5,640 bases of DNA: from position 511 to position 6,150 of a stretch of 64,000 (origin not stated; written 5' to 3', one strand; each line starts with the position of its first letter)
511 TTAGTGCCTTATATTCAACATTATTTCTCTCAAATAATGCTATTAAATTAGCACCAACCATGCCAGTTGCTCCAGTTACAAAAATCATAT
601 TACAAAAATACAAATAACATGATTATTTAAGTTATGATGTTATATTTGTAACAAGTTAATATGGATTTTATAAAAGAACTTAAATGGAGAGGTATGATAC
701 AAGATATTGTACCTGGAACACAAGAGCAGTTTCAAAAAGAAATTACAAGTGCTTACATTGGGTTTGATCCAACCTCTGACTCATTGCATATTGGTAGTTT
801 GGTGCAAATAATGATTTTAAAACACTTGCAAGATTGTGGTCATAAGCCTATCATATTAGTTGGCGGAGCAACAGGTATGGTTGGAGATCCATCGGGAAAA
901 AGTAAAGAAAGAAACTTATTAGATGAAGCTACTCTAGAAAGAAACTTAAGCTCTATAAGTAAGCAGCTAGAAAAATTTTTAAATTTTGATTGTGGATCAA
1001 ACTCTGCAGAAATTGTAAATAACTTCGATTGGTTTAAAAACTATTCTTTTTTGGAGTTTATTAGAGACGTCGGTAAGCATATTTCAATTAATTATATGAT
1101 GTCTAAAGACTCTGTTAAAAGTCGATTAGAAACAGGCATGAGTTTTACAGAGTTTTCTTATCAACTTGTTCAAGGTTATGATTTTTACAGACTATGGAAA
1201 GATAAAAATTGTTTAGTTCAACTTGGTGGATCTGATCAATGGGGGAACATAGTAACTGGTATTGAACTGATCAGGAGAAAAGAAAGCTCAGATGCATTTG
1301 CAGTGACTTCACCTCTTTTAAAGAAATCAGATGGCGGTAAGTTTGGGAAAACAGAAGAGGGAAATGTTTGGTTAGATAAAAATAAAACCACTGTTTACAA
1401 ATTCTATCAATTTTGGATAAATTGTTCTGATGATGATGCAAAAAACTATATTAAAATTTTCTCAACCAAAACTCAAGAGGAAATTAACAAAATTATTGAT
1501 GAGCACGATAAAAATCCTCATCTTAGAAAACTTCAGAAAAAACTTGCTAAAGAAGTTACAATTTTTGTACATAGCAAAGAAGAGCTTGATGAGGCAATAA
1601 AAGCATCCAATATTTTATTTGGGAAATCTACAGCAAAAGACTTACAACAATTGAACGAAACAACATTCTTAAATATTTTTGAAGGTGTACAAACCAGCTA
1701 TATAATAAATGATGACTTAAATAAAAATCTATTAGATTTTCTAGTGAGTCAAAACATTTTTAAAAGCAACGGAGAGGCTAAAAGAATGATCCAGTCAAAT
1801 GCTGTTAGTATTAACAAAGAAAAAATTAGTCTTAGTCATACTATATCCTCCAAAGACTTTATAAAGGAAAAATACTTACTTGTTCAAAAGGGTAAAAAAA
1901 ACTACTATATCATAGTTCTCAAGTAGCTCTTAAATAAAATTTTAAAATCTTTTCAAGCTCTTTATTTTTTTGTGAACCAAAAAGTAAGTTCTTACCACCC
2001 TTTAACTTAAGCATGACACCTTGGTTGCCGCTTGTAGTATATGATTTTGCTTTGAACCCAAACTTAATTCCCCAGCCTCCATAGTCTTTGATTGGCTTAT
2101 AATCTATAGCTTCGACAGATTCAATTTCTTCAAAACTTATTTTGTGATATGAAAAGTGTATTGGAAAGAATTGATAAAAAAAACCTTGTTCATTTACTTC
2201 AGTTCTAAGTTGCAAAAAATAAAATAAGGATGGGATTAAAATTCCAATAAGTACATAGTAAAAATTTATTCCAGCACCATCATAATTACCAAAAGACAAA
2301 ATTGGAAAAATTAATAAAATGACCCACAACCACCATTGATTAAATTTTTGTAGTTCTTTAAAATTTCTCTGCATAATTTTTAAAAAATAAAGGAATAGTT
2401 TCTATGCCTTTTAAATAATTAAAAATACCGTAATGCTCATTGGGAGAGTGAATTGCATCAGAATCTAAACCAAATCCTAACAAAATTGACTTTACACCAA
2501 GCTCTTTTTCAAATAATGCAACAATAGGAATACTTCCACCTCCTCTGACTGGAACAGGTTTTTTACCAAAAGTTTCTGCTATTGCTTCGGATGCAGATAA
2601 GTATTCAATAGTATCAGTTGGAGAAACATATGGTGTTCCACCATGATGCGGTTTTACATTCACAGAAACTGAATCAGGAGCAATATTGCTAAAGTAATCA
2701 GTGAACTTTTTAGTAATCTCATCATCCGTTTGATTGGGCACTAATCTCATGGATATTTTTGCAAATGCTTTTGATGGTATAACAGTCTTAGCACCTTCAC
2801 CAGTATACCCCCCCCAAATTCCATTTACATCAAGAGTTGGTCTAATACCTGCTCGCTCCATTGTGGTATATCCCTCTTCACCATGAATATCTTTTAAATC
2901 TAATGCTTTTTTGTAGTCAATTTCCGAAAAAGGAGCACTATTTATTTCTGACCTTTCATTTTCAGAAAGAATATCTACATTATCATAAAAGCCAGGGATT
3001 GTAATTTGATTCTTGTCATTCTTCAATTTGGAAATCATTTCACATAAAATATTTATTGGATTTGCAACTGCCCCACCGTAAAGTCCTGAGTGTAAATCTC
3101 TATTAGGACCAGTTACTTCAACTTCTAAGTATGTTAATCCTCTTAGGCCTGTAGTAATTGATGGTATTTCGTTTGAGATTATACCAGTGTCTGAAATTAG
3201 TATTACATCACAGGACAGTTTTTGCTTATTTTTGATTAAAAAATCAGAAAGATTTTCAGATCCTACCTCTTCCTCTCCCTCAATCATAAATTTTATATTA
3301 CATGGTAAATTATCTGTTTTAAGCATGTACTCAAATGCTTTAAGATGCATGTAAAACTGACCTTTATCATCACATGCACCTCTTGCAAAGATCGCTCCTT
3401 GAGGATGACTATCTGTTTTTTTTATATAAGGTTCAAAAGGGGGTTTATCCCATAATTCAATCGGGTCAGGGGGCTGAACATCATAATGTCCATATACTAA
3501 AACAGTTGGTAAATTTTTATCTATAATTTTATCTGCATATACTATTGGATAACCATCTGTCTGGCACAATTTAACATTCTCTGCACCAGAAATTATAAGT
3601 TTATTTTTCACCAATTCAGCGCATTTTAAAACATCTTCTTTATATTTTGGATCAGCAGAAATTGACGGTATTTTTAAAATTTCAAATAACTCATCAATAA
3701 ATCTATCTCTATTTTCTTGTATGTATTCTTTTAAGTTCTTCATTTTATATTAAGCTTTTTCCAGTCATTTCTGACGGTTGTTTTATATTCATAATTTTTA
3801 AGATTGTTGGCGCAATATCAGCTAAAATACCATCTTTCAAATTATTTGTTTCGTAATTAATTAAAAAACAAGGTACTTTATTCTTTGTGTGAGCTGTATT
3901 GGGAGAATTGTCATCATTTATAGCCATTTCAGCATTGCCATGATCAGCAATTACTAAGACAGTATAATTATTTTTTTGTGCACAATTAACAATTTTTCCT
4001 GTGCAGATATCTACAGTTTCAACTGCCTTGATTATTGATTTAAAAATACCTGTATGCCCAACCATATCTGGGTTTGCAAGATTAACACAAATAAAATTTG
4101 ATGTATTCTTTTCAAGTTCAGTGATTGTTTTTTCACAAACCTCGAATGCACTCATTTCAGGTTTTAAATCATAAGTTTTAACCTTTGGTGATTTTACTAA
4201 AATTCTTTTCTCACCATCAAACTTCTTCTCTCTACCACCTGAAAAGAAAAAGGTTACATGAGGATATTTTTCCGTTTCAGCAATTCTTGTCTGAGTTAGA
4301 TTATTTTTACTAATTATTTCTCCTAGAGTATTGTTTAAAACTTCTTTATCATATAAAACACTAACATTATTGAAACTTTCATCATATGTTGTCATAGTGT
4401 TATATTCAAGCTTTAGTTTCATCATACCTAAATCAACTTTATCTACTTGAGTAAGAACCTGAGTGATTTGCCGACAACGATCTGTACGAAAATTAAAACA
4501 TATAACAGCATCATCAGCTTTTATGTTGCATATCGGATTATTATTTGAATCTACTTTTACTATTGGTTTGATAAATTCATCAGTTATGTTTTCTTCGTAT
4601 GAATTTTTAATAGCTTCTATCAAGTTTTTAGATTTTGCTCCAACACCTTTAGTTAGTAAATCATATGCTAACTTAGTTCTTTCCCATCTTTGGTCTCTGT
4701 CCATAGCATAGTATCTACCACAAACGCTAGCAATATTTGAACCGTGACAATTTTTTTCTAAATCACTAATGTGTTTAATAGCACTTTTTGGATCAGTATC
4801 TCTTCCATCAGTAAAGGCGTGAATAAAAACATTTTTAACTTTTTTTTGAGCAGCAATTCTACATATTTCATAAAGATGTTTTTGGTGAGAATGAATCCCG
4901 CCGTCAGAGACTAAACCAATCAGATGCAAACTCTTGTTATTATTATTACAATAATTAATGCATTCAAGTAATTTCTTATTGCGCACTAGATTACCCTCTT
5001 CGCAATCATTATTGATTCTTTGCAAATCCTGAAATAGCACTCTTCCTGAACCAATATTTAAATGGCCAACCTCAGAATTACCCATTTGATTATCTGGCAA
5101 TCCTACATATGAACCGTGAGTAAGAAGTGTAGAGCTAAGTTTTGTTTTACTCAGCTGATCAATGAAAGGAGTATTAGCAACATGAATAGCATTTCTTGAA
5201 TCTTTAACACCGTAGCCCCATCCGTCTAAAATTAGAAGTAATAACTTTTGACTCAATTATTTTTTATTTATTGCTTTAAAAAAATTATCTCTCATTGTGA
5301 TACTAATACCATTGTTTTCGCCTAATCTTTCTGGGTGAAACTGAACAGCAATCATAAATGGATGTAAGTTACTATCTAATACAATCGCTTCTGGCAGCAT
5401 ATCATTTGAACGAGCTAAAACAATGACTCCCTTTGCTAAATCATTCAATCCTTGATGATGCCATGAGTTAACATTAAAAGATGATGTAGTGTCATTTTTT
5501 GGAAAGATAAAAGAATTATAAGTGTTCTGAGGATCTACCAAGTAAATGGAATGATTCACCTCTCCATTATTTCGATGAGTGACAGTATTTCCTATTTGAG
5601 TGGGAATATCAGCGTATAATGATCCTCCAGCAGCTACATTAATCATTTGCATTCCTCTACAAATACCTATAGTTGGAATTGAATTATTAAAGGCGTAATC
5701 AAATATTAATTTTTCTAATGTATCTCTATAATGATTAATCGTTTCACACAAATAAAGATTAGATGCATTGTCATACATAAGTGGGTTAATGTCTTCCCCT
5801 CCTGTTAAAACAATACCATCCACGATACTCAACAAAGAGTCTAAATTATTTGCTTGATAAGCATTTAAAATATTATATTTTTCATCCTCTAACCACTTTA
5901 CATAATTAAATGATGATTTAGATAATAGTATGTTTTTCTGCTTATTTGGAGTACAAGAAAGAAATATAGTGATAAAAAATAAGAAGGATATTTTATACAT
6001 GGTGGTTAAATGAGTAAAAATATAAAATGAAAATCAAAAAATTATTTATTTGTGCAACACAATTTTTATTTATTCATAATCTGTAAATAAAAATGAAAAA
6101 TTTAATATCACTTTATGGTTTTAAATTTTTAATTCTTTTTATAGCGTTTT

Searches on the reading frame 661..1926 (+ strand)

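Call 77: search_protein_families(library=pfam, proteins=[window:661-1926:+], max_evalue=1e-8)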
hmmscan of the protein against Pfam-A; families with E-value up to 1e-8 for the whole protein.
window:661-1926:+ (421 aa): 2 families
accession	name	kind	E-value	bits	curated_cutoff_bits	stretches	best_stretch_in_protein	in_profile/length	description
PF00579.31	tRNA-synt_1b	-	2.4e-78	263.9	21.1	1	29-320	6-291/292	tRNA synthetases class I (W and Y)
PF22421.1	SYY_C-terminal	-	1e-16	61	27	1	340-418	6-83/83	Tyrosine--tRNA ligase SYY-like C-terminal domain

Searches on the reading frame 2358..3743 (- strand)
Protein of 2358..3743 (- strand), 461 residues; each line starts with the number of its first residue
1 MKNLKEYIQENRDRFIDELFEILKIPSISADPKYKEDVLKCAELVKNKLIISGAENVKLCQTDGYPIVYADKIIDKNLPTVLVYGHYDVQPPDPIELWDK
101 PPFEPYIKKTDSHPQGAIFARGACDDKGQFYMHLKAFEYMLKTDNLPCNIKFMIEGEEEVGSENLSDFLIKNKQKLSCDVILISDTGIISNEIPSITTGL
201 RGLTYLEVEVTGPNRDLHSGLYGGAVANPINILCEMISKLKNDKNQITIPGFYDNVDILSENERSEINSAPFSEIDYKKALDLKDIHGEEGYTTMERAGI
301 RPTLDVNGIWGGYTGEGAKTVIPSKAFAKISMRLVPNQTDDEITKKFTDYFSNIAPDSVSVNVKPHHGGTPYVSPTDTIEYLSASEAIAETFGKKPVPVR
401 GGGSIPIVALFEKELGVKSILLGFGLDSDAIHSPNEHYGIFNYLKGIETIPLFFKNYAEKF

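Call 77: search_protein_families(library=pfam, proteins=[window:2358-3743:-], max_evalue=1e-8)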
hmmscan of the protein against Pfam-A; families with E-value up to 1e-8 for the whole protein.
window:2358-3743:- (461 aa): 2 families
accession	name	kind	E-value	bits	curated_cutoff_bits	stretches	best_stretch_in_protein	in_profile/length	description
PF01546.33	Peptidase_M20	-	3.6e-25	89.5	24.6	1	82-450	1-200/206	Peptidase family M20/M25/M40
PF07687.19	M20_dimer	-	2.1e-20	73.1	21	1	199-357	2-105/107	Peptidase dimerisation domain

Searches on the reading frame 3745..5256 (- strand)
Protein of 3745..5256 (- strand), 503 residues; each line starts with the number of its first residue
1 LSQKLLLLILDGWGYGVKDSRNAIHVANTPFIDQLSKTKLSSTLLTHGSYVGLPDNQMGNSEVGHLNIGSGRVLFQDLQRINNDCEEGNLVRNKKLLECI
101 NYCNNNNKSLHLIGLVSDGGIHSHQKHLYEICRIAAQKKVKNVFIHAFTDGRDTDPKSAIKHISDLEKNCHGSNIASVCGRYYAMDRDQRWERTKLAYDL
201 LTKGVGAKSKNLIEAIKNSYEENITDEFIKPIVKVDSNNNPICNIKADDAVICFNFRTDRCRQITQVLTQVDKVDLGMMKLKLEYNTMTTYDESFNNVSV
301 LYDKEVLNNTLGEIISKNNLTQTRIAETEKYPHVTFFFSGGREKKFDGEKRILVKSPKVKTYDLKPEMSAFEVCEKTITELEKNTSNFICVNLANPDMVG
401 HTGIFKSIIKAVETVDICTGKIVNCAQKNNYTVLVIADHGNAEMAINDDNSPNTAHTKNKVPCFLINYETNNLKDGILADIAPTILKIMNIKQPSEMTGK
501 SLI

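Call 77: search_protein_families(library=pfam, proteins=[window:3745-5256:-], max_evalue=1e-8)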
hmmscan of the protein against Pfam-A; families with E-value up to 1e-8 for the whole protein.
window:3745-5256:- (503 aa): 2 families
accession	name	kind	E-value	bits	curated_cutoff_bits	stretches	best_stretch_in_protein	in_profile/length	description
PF06415.18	iPGM_N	-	1.6e-79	266.9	27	1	81-293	1-217/217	BPG-independent PGAM N-terminus (iPGM_N)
PF01676.23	Metalloenzyme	-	5e-76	256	24.3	1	4-492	2-251/252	Metalloenzyme superfamily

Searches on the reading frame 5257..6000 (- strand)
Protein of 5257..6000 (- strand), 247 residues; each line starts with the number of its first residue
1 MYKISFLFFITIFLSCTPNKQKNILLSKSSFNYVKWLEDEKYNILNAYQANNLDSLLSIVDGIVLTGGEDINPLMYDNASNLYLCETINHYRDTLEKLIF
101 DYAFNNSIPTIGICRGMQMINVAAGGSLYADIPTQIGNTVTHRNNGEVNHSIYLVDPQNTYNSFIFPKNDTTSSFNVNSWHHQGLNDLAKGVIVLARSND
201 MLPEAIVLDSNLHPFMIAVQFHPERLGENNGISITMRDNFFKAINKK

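Call 77: search_protein_families(library=pfam, proteins=[window:5257-6000:-], max_evalue=1e-8)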
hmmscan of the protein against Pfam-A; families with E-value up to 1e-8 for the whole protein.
window:5257-6000:- (247 aa): 2 families
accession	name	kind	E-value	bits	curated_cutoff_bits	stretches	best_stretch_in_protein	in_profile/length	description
PF07722.19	Peptidase_C26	-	1.4e-38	133.3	20.5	1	49-224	48-219/219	Peptidase C26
PF00117.34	GATase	-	3.7e-15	56.5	22.8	1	98-235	63-183/190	Glutamine amidotransferase class-I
